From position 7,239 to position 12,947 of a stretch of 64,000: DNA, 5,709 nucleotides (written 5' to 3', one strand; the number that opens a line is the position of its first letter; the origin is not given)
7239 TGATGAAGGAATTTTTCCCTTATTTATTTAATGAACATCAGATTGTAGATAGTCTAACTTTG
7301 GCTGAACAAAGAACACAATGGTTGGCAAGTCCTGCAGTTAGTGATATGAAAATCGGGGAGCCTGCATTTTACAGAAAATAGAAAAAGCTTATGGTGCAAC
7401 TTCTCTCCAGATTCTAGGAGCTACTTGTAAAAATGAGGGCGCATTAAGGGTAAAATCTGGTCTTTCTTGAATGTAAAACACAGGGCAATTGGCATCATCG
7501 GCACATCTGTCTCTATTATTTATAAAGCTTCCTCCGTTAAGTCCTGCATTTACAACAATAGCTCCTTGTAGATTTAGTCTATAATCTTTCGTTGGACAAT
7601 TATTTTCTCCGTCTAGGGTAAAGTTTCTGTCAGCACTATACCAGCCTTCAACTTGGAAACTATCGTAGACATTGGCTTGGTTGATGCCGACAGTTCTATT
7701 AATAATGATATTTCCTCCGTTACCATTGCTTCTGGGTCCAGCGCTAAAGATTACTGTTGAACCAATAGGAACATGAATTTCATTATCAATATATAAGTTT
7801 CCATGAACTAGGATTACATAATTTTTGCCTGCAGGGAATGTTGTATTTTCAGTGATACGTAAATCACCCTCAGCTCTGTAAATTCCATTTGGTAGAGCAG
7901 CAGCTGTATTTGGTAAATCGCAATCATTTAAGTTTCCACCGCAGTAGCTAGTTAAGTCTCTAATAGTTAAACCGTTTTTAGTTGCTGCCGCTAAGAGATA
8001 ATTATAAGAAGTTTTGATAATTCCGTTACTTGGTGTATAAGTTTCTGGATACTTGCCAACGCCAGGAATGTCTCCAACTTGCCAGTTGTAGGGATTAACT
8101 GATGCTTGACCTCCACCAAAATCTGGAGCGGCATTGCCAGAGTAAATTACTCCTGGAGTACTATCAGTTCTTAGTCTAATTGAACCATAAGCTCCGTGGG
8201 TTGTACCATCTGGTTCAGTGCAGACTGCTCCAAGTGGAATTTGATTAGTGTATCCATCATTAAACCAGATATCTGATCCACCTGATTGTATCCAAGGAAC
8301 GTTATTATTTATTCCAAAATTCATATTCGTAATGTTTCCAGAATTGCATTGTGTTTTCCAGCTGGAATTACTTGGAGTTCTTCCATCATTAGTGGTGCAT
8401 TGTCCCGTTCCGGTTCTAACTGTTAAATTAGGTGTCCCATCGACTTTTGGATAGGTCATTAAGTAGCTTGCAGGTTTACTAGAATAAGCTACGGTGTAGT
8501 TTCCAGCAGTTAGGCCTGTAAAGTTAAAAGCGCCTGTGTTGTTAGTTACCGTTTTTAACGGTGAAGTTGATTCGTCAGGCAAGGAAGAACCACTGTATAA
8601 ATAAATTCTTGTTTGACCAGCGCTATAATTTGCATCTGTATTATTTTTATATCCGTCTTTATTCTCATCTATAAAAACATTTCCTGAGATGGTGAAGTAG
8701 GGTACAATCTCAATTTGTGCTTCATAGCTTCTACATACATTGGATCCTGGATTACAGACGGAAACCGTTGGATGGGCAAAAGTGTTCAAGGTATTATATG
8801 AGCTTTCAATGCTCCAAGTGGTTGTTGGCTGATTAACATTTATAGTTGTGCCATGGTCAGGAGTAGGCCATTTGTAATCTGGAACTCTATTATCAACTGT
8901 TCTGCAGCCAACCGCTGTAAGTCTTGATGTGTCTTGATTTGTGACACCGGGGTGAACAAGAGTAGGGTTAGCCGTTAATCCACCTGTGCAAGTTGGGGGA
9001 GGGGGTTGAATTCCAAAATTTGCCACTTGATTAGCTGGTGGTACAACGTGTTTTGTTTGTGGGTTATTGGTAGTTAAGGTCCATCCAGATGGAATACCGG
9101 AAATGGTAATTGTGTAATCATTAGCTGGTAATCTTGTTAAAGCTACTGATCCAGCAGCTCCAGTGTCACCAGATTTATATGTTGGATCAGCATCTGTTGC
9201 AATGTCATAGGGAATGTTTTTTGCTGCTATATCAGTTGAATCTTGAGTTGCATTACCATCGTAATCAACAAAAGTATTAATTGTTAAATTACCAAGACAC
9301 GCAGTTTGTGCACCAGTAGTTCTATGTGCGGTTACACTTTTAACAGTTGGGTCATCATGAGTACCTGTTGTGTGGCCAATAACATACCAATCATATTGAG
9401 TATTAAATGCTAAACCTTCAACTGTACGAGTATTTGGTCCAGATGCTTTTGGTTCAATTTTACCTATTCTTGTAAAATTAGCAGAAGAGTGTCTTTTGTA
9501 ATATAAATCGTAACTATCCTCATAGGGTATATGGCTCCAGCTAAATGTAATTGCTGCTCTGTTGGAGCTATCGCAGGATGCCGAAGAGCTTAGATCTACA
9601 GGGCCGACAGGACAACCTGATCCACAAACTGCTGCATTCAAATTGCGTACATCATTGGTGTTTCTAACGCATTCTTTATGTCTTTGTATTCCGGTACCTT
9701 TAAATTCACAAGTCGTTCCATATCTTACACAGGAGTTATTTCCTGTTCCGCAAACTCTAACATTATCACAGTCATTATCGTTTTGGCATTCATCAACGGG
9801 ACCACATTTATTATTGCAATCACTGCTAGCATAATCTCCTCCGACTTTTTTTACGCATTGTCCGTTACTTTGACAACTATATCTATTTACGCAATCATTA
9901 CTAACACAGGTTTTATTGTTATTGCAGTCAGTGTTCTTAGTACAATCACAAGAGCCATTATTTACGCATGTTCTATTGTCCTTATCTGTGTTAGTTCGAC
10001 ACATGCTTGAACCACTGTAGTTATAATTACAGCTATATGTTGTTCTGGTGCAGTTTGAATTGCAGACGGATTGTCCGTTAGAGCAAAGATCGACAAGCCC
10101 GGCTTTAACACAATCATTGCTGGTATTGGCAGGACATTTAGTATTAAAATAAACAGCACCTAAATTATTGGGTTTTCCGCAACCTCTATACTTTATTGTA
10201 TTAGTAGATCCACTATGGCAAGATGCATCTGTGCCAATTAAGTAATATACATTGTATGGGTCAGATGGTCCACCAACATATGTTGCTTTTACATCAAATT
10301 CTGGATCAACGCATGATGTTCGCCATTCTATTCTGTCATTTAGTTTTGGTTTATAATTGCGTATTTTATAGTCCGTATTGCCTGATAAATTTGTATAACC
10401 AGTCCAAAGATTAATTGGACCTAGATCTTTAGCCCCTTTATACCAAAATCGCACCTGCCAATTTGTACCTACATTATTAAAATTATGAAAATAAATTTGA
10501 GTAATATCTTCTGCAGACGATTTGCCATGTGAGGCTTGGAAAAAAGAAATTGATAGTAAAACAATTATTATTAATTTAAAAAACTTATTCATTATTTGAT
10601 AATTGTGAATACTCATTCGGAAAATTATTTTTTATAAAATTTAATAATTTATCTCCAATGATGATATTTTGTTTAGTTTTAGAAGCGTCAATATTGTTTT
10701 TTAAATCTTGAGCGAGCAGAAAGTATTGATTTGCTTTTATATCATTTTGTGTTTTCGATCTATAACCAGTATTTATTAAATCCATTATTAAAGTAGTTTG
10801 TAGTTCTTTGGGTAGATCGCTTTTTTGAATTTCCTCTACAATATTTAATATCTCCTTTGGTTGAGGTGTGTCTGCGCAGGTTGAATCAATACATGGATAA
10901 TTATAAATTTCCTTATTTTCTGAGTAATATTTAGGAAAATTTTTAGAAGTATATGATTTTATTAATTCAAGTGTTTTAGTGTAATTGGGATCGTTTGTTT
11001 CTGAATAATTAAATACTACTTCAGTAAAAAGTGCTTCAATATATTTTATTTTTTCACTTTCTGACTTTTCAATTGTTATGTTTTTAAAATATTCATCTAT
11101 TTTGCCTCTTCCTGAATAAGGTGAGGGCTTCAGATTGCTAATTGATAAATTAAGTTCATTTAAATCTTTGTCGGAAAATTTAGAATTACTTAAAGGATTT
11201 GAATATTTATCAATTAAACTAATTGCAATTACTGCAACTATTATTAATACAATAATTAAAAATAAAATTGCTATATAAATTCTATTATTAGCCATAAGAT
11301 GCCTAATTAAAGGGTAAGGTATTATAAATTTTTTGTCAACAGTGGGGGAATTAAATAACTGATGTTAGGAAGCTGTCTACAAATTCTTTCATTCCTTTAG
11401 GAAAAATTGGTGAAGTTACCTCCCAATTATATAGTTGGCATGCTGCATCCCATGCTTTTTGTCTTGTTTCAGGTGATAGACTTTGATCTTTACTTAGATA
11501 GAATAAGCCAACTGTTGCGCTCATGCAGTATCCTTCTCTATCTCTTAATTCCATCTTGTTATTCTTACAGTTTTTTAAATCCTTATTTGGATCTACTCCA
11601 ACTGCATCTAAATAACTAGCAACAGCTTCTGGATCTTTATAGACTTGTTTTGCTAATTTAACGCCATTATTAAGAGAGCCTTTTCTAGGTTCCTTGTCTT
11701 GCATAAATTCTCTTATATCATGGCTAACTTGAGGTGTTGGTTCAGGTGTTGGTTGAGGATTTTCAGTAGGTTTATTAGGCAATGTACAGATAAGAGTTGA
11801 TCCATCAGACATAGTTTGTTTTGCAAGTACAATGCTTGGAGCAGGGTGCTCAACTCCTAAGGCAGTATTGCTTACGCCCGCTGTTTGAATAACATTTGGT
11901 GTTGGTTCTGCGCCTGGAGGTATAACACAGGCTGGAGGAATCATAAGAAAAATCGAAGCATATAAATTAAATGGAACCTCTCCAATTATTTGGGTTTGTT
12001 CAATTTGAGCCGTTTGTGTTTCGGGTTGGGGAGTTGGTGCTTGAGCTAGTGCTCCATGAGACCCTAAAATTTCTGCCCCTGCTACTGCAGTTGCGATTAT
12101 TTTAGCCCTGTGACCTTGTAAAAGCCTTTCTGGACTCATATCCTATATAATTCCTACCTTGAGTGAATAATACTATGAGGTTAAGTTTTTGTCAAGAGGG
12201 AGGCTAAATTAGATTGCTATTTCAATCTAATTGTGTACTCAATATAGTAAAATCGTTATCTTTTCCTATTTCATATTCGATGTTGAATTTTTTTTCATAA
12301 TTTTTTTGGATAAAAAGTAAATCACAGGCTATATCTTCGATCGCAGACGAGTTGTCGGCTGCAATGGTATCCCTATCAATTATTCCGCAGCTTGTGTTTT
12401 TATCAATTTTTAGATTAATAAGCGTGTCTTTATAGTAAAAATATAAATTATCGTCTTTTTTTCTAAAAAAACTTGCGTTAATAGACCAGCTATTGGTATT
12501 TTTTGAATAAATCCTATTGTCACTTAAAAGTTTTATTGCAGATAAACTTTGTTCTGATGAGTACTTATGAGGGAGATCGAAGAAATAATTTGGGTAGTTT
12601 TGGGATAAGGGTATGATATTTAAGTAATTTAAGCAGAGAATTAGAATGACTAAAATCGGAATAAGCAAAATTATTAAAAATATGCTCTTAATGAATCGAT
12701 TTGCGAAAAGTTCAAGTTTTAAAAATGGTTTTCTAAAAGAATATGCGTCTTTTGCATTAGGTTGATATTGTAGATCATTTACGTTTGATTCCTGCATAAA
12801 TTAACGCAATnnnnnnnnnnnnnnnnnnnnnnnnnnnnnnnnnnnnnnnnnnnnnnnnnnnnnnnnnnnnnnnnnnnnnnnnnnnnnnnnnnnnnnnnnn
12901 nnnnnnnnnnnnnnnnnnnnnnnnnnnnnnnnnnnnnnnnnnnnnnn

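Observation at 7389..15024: Same-strand cell-surface cluster with a cohesin-dockerin pair and a 1075-aa Cys-rich adhesin-like protein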

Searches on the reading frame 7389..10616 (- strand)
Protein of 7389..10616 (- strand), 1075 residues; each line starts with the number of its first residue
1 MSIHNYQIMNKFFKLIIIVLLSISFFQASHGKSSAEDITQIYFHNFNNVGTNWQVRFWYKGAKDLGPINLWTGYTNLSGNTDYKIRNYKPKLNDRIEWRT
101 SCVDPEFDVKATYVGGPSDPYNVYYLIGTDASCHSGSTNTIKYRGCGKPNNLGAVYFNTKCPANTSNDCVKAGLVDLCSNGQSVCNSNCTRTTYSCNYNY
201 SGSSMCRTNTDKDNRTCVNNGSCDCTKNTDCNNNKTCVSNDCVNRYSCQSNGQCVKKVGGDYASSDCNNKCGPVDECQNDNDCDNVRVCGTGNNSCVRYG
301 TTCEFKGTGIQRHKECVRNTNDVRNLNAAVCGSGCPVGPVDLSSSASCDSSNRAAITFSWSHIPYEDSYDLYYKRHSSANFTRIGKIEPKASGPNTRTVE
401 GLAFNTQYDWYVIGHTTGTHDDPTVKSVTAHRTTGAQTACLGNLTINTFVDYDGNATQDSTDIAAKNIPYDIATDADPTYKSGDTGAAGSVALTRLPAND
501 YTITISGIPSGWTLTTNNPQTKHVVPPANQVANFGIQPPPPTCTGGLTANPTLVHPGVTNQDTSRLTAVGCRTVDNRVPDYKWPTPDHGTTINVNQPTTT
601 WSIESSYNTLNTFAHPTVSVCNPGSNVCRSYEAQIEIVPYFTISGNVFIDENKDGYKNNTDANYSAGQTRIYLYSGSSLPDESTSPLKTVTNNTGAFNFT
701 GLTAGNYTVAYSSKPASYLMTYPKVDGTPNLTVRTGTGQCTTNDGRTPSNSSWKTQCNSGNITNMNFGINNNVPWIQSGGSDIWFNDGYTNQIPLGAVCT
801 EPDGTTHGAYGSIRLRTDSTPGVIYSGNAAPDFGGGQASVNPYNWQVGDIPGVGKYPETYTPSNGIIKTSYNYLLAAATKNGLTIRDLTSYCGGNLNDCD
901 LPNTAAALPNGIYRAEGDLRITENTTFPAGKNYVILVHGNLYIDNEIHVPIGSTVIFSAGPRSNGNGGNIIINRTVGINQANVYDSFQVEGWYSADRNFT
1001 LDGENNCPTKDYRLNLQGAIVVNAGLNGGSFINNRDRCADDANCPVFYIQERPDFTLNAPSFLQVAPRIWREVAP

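Call 3: search_protein_families(library=pfam, proteins=[window:7389-10616:-], max_evalue=1)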
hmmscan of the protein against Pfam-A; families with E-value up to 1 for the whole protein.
window:7389-10616:- (1075 aa): 5 families
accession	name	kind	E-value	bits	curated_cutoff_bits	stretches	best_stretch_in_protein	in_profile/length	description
PF17210.9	SdrD_B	-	5.2e-10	39.9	29.7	2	645-724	5-76/112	SdrD B-like domain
PF13620.12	CarboxypepD_reg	-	7.4e-06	26.7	32.3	1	685-713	28-56/82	Carboxypeptidase regulatory-like domain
PF17802.7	SpaA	-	0.00034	21.2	23.1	1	688-720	35-67/91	Prealbumin-like fold domain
PF13715.12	CarbopepD_reg_2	-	0.0045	17.4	32.2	1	687-712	26-51/88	CarboxypepD_reg-like domain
PF23193.1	NOMO_3rd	-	0.078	13.5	27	1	663-711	36-85/120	NOMO third transthyretin-like domain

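Call 4: search_protein_families(library=ncbifam, proteins=[window:7389-10616:-], max_evalue=1)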
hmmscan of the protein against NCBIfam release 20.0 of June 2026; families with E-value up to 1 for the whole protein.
window:7389-10616:- (1075 aa): 0 families

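Call 32: find_homologous_proteins(query=window:7389-10616:-)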
Query window:7389-10616:- (1075 aa): 2 proteins with E <= 0.001 among 5436 candidates.
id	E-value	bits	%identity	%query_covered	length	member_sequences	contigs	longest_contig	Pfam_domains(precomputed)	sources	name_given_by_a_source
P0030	0.0e+0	2338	92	99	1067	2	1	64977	PF13620.13,PF17210.10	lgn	-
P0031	0.0e+0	1757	70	99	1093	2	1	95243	PF17210.10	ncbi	-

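Call 33: search_solved_structures(query=window:7389-10616:-, max_evalue=10, show_alignments=2)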
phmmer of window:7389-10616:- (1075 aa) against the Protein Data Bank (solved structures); distinct sequences matched with E-value up to 10: 1.
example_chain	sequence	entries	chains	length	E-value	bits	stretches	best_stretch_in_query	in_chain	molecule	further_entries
8bdw_A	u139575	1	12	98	0.55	11.2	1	688-726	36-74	Cell surface adherence protein,collagen-binding domain, LPXTG-motif cell wall anchor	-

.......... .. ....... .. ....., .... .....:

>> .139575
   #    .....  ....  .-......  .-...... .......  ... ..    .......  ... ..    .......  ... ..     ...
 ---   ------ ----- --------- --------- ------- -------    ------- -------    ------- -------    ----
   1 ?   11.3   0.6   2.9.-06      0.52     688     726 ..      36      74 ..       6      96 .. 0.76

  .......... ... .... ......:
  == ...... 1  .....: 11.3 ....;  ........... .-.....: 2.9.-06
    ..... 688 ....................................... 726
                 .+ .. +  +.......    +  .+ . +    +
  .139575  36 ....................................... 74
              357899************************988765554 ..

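Call 44: search_protein_families(library=pfam, proteins=[P0031], max_evalue=0.1)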
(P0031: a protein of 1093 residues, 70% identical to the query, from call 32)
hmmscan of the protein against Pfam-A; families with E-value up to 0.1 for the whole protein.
P0031 (1093 aa): 4 families
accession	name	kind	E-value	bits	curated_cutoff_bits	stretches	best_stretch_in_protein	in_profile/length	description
PF17210.9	SdrD_B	-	1.6e-08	35.2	29.7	2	659-736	6-75/112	SdrD B-like domain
PF00041.27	fn3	-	4.8e-05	23.9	25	1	366-436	14-78/84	Fibronectin type III domain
PF17802.7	SpaA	-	0.00032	21.2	23.1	1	700-734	34-68/91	Prealbumin-like fold domain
PF13620.12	CarboxypepD_reg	-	0.0034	18.1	32.3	1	698-724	28-54/82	Carboxypeptidase regulatory-like domain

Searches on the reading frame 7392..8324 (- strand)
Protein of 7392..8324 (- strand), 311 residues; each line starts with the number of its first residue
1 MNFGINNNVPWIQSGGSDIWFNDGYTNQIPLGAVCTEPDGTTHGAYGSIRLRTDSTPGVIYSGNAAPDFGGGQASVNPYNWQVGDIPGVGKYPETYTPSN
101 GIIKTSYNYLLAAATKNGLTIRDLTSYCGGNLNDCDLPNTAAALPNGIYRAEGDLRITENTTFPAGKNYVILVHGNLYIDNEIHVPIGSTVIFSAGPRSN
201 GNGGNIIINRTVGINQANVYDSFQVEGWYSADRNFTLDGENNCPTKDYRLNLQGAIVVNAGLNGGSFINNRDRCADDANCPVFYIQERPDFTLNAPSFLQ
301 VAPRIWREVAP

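Call 43: search_solved_structures(query=A3, max_evalue=10, show_alignments=2)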
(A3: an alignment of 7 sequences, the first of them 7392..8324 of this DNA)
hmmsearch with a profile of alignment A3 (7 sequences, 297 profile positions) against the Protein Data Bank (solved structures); distinct sequences matched with E-value up to 10: 0.

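Call 55: predict_structure(alignment_id=A4)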
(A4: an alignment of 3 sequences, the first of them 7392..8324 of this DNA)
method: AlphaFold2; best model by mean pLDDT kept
length: 311 residues; sequences in the alignment: 3
mean_pLDDT: 39.7   pTM: 0.44
mean pLDDT of the five models: 39.7, 39.7, 39.2, 37.4, 36.5
residues with pLDDT >= 90: 0; 70-90: 33; 50-70: 57; < 50: 221
segments of 3 or more residues with pLDDT < 50: 1-105, 186-188, 199-311
pLDDT, mean of each block of 10 residues (from residue 1): 22 23 27 31 26 24 23 23 41 35 45 68 79 66 74 74 65 68 54 56 45 28 27 24 25 27 25 30 26 27 23 29
secondary structure, 60 per line:
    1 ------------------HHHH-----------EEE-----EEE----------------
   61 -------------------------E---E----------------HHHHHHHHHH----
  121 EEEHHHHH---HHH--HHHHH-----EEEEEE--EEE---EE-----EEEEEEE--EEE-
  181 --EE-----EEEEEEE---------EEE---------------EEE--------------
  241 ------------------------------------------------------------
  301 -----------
elements in order: H19-22 E34-36 E42-44 H107-116 E121-123 H124-128 H137-141 E147-152 E155-157 E168-174 E177-179 E190-196 E206-208 E224-226

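Call 56: search_protein_families(library=pfam, alignment_id=A3, max_evalue=10)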
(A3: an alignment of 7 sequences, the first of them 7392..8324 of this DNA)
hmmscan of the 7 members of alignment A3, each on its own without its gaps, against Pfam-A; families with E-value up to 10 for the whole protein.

A. member 1, window:7392-8324:- (311 aa): 1 family
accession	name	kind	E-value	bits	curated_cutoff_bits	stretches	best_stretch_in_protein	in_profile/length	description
PF23981.1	DUF7305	-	0.0036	17.7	27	1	136-191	38-95/185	Domain of unknown function (DUF7305)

B. families by the number of members that match (of 7 scanned): 3 families
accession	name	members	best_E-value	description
PF23981.1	DUF7305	6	1.6e-05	Domain of unknown function (DUF7305)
PF11999.13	Ice_binding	1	0.018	Ice-binding-like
PF12446.13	DUF3682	1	0.18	Protein of unknown function (DUF3682)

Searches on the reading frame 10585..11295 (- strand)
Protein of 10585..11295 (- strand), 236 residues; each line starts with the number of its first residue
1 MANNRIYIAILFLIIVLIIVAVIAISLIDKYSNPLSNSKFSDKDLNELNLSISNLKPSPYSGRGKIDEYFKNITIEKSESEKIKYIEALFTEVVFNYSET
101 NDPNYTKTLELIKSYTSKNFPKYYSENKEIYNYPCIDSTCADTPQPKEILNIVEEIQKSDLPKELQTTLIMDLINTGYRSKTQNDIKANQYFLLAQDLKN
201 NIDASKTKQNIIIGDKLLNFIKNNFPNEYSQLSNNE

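Call 3: search_protein_families(library=pfam, proteins=[window:10585-11295:-], max_evalue=1)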
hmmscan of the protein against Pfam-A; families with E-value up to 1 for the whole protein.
window:10585-11295:- (236 aa): 2 families
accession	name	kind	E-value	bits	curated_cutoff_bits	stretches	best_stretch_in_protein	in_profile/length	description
PF07079.16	DUF1347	-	0.0013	17.9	26.6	1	48-180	261-393/548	Protein of unknown function (DUF1347)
PF19199.5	Phage_coatGP8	-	0.21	12.2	24.6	1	8-33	42-67/69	Phage major coat protein, Gp8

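Call 4: search_protein_families(library=ncbifam, proteins=[window:10585-11295:-], max_evalue=1)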
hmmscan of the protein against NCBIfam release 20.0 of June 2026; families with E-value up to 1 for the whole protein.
window:10585-11295:- (236 aa): 2 families
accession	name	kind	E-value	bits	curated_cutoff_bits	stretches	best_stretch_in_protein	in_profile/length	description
NF000240.1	macrolide_MphC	exception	0.0024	17.3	550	1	107-224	64-181/299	Mph(C) family macrolide 2'-phosphotransferase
NF052615.1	orn_lipid_OlsF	equivalog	0.0072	14.9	620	1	84-232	381-525/570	bifunctional ornithine lipid synthase OlsF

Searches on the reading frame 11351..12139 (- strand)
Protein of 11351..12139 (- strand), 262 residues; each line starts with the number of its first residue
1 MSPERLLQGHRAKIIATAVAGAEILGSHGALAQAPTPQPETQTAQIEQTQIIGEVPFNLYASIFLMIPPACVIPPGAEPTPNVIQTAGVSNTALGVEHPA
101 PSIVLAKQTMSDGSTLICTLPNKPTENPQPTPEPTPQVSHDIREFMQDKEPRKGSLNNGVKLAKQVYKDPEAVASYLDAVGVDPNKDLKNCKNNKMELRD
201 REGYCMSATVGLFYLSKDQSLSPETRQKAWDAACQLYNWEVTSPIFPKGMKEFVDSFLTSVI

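Call 3: search_protein_families(library=pfam, proteins=[window:11351-12139:-], max_evalue=1)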
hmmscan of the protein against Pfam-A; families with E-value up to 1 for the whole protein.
window:11351-12139:- (262 aa): 1 family
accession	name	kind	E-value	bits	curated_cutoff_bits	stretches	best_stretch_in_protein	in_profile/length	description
PF01690.22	PLRV_ORF5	-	0.39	9.8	27.4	1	123-141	2-20/524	Potato leaf roll virus readthrough protein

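Call 4: search_protein_families(library=ncbifam, proteins=[window:11351-12139:-], max_evalue=1)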
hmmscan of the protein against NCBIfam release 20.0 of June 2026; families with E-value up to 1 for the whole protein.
window:11351-12139:- (262 aa): 0 families

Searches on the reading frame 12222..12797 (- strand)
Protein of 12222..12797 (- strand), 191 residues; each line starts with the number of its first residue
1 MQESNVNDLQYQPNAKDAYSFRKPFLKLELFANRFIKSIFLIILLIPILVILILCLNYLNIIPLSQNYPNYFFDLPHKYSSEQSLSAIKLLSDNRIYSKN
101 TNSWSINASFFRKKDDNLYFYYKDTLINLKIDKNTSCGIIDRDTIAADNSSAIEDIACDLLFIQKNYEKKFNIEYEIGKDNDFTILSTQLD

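Call 3: search_protein_families(library=pfam, proteins=[window:12222-12797:-], max_evalue=1)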
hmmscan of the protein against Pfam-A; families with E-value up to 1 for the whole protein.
window:12222-12797:- (191 aa): 0 families

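Call 4: search_protein_families(library=ncbifam, proteins=[window:12222-12797:-], max_evalue=1)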
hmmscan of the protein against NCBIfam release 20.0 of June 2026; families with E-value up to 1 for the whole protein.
window:12222-12797:- (191 aa): 2 families
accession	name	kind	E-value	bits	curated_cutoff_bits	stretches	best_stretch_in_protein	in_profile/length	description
NF047368.1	collar_FlbB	equivalog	0.014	15.2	110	1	37-101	2-66/193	periplasmic-type flagellar collar protein FlbB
NF005033.0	PRK06445.1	equivalog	0.038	13.1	511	1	73-156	152-231/395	acetyl-CoA C-acetyltransferase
